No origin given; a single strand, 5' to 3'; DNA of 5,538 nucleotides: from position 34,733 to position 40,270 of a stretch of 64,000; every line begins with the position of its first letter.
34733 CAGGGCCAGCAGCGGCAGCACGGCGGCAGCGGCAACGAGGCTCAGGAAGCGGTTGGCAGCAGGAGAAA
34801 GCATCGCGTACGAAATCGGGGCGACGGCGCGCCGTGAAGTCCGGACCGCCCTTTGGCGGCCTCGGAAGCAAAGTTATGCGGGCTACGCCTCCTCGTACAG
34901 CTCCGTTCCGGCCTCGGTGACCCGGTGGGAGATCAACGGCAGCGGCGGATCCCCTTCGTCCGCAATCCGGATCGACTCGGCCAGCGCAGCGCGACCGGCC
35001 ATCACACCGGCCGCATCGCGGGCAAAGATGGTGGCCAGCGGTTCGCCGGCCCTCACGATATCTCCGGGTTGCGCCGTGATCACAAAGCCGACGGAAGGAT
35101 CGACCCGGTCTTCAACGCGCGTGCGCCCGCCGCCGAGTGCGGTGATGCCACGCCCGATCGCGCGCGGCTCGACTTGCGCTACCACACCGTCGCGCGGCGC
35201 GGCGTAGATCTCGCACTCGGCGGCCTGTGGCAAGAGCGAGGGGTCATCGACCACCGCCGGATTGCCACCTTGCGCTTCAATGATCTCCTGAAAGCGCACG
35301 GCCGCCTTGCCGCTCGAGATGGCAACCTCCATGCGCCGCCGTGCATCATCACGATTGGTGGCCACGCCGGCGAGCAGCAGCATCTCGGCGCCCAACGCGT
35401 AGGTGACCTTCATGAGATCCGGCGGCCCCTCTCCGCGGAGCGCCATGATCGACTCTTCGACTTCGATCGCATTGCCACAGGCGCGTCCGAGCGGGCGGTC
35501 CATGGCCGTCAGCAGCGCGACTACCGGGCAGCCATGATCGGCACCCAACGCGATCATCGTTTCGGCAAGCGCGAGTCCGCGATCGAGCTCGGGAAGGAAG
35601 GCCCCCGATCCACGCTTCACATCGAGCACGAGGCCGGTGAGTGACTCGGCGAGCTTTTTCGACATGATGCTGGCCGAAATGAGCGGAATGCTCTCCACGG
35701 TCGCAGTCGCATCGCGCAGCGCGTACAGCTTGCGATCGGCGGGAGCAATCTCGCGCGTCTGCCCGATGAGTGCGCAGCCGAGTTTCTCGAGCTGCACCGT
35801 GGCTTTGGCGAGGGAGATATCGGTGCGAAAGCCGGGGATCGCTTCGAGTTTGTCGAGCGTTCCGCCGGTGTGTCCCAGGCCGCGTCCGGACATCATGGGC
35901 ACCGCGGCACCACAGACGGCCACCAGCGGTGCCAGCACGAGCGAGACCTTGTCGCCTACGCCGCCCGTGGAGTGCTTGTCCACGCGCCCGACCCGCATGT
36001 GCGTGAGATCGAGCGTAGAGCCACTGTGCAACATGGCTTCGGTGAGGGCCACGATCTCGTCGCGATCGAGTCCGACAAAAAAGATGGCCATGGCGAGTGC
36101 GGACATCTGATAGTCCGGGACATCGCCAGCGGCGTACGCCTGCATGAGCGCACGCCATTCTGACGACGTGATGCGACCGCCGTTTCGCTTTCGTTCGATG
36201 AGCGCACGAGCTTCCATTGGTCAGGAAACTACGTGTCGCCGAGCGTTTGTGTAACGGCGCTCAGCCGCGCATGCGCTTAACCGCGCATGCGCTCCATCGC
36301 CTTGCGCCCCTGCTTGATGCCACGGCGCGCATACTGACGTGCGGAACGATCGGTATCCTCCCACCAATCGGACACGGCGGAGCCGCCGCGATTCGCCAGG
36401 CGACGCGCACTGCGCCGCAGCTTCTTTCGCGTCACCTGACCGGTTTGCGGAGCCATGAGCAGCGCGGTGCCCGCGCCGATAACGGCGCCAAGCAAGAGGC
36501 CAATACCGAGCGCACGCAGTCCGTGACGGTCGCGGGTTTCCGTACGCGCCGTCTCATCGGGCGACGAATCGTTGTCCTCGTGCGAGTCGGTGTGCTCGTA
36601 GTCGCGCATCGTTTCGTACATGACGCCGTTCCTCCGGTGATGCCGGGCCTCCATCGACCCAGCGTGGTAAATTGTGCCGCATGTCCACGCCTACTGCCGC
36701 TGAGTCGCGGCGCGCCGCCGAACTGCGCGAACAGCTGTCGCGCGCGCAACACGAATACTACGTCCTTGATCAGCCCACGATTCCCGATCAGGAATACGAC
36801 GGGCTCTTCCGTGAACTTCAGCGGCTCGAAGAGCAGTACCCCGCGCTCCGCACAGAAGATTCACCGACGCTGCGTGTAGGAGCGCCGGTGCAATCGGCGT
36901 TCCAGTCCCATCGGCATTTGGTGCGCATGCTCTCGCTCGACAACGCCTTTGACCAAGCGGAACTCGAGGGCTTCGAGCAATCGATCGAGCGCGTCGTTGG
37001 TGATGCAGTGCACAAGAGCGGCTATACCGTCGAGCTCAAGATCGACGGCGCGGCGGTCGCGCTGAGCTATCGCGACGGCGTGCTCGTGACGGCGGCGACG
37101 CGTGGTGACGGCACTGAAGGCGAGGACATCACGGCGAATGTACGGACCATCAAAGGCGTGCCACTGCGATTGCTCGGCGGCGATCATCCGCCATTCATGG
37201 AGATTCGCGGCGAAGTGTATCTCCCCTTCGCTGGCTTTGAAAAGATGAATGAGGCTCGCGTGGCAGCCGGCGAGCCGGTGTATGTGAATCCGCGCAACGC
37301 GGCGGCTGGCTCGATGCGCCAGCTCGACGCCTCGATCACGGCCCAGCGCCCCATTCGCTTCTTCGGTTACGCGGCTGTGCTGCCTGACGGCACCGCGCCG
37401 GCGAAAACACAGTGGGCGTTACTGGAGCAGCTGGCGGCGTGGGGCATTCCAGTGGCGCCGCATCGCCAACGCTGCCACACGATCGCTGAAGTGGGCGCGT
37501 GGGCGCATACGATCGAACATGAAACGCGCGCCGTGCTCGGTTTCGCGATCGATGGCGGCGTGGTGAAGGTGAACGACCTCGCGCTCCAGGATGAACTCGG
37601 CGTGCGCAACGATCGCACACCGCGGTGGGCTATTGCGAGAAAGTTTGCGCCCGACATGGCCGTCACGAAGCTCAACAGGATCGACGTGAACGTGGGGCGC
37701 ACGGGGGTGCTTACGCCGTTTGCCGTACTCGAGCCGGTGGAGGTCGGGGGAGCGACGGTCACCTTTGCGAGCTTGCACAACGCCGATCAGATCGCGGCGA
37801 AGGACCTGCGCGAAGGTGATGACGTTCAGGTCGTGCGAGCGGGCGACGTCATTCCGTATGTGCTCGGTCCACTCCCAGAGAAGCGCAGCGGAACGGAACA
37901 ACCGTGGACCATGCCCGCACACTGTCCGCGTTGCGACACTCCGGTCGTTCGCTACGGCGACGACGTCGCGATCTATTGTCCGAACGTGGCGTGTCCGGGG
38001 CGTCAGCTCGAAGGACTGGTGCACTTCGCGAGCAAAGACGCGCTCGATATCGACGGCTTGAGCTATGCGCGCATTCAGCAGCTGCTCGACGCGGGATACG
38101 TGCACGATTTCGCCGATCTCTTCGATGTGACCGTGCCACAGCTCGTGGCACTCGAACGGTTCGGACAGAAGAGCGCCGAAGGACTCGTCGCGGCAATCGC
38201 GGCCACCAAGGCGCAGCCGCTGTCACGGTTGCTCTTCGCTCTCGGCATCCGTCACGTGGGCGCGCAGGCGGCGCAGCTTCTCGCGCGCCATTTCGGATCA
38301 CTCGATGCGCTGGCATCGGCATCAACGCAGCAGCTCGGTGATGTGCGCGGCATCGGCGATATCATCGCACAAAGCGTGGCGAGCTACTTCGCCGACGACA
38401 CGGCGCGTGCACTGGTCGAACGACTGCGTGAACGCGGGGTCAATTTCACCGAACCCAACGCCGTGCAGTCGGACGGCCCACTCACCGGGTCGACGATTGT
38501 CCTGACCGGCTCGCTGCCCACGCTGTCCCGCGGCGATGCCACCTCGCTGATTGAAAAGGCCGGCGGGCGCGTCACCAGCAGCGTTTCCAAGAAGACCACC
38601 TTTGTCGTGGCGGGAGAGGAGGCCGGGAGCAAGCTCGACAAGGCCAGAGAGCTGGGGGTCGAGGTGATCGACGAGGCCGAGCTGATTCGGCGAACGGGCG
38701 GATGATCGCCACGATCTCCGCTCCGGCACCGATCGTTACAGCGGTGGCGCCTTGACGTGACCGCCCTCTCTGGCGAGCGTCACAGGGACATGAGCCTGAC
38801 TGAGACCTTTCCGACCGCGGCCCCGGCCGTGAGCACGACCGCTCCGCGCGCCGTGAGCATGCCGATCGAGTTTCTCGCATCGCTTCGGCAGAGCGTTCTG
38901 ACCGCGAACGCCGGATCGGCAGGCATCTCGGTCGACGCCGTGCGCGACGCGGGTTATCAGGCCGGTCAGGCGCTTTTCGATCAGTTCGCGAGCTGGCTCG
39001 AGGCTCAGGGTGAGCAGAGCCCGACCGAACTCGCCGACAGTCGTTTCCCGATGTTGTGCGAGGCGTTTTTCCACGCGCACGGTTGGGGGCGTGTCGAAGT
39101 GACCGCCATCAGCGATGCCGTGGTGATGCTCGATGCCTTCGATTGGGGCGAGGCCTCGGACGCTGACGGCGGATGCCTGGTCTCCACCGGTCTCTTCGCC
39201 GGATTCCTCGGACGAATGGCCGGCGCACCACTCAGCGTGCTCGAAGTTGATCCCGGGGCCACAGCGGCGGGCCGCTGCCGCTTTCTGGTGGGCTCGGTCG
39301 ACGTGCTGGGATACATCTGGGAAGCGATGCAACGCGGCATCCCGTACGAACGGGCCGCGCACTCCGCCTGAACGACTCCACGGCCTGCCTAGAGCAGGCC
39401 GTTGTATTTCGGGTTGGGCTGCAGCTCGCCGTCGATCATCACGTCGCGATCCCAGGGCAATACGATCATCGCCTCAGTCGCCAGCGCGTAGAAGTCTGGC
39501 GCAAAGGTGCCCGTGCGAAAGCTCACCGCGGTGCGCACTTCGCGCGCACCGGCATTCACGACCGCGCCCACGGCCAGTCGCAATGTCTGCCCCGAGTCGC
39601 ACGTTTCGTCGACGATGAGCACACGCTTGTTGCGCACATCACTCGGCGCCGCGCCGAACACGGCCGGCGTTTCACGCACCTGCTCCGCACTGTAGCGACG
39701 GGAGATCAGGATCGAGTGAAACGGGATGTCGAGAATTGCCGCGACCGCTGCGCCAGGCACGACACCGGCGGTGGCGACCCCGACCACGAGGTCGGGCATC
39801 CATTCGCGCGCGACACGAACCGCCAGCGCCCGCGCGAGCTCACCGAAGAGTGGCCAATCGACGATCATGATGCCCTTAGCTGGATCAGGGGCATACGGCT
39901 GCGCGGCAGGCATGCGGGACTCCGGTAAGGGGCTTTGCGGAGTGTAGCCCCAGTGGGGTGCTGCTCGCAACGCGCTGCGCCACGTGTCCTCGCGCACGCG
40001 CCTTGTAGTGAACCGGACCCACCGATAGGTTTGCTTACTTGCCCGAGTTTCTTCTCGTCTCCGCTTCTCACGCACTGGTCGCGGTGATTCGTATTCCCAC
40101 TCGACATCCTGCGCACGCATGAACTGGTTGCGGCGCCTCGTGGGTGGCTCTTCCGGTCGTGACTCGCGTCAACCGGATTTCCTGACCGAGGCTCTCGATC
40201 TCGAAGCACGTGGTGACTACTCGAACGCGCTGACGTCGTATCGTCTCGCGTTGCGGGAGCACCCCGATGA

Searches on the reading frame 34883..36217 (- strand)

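Call 27: search_protein_families(library=pfam, proteins=[window:34883-36217:-], max_evalue=0.00001)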
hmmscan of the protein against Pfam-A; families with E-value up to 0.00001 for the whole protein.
window:34883-36217:- (444 aa): 3 families
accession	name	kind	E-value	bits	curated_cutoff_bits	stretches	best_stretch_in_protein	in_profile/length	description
PF00591.27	Glycos_transf_3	-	1.7e-42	146.3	27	1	79-306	5-253/253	Glycosyl transferase family, a/b domain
PF02885.22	Glycos_trans_3N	-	2.4e-19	69.3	26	1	5-66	2-63/63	Glycosyl transferase family, helical bundle domain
PF07831.19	PYNP_C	-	3.4e-15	55.9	27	1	345-418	1-74/75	Pyrimidine nucleoside phosphorylase C-terminal domain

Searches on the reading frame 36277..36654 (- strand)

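Call 27: search_protein_families(library=pfam, proteins=[window:36277-36654:-], max_evalue=0.00001)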
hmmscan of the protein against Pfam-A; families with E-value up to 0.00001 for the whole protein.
window:36277-36654:- (125 aa): 1 family
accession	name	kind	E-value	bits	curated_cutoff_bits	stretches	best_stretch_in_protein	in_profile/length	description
PF12732.12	YtxH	-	3.9e-12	46.9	37.5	1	51-94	2-45/71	YtxH-like protein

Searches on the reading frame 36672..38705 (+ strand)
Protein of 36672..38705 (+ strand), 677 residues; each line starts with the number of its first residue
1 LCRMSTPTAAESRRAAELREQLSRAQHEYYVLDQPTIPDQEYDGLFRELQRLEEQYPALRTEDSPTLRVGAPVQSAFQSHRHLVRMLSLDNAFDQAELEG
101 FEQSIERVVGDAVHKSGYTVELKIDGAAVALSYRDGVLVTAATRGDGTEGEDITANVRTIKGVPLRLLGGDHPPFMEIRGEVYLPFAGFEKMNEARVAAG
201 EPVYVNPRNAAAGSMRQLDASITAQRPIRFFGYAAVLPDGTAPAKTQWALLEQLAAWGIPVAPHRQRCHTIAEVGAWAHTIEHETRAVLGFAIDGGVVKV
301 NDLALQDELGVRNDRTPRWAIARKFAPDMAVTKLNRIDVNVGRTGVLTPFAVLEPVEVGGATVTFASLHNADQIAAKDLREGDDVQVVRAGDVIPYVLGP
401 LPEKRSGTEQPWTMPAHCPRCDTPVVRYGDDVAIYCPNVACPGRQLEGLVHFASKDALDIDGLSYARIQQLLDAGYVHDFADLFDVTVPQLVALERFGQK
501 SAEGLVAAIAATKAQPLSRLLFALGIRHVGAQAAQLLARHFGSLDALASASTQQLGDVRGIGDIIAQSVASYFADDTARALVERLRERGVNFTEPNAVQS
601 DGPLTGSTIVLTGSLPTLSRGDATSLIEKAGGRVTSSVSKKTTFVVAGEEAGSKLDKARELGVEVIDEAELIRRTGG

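Call 27: search_protein_families(library=pfam, proteins=[window:36672-38705:+], max_evalue=0.00001)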
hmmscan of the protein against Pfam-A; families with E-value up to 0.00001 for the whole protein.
window:36672-38705:+ (677 aa): 8 families
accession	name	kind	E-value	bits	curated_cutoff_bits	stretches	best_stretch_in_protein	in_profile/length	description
PF01653.23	DNA_ligase_aden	-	4.6e-85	285.6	27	1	75-327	2-252/253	NAD-dependent DNA ligase adenylation domain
PF03120.22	DNA_ligase_OB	-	2.4e-30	104.7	32.9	1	332-408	2-78/79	NAD-dependent DNA ligase OB-fold domain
PF12826.13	HHH_2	-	2.7e-24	85.5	27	1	519-582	1-64/64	Helix-hairpin-helix motif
PF00533.33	BRCT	-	4.8e-14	52.8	21.3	1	602-672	4-75/78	BRCA1 C Terminus (BRCT) domain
PF14520.12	HHH_5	-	9.6e-13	48.8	27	0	524-569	5-51/57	Helix-hairpin-helix domain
PF03119.21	DNA_ligase_ZBD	-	3.8e-09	36.7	25.8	1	417-442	1-26/27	NAD-dependent DNA ligase C4 zinc finger domain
PF12738.14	PTCB-BRCT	-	6e-08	33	22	1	619-666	12-59/63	twin BRCT domain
PF22745.1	Nlig-Ia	-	4.9e-07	30.7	27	1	15-58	6-49/92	DNA ligase-like, N-terminal NAD+-binding domain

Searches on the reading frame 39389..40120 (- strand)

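Call 4: search_protein_families(library=pfam, proteins=[window:39389-40120:-])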
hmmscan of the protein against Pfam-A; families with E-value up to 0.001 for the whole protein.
window:39389-40120:- (243 aa): 1 family
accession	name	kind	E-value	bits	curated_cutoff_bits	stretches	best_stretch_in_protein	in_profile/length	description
PF00156.33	Pribosyltran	-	8e-22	77.7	26.3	1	86-204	5-127/158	Phosphoribosyl transferase domain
